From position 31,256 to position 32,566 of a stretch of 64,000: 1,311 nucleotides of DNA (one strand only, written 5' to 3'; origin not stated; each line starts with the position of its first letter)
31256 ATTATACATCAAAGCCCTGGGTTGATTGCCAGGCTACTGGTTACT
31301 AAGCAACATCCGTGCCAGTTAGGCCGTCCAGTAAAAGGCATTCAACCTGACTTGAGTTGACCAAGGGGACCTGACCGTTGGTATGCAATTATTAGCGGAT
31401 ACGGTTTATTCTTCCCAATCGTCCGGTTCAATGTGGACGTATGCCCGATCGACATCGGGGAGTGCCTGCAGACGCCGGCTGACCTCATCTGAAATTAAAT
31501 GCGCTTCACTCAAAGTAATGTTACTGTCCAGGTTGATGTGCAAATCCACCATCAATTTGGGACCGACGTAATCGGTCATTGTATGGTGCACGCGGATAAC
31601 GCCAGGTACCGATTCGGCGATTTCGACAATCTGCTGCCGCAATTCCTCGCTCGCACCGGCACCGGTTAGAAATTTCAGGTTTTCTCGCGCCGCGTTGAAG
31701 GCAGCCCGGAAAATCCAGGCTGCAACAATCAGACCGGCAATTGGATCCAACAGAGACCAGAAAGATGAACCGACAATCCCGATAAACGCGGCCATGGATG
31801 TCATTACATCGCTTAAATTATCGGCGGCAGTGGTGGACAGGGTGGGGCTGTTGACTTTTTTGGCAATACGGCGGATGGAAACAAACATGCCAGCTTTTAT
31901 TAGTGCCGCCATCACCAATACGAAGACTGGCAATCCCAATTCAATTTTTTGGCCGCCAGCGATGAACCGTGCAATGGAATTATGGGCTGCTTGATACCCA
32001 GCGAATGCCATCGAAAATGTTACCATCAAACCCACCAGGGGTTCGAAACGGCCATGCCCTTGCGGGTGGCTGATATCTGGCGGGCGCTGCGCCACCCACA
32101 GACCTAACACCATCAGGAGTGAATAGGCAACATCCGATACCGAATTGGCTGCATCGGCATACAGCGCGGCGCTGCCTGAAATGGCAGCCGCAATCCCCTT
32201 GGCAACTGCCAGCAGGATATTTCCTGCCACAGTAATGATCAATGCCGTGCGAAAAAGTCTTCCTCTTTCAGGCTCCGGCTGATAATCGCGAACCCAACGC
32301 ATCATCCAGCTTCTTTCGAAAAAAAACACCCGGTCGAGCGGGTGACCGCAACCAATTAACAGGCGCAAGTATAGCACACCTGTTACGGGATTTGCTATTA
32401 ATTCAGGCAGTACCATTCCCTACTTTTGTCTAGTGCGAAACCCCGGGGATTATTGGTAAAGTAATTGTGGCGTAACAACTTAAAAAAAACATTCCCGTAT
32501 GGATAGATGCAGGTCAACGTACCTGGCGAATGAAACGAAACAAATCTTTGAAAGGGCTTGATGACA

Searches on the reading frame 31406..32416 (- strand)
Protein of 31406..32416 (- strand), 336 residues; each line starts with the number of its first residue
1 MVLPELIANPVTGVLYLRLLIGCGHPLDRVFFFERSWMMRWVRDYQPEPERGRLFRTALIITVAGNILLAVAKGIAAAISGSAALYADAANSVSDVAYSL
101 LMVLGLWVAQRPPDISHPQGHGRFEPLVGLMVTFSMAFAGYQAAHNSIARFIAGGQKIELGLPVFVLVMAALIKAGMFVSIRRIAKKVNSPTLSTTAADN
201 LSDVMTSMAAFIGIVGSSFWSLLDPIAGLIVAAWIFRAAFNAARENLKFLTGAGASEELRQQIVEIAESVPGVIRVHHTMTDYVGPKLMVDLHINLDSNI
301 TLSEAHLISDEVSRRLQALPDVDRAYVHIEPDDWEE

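Call 81: search_protein_families(library=pfam, proteins=[window:31406-32416:-], max_evalue=0.00001)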
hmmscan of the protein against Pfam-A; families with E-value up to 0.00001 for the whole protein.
window:31406-32416:- (336 aa): 2 families
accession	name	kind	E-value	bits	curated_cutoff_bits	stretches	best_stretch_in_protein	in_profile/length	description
PF01545.26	Cation_efflux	-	3.1e-41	141.8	26.6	1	59-250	1-197/198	Cation efflux family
PF16916.11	ZT_dimer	-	6e-19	68.3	26.7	1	256-331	2-77/78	Dimerisation domain of Zinc Transporter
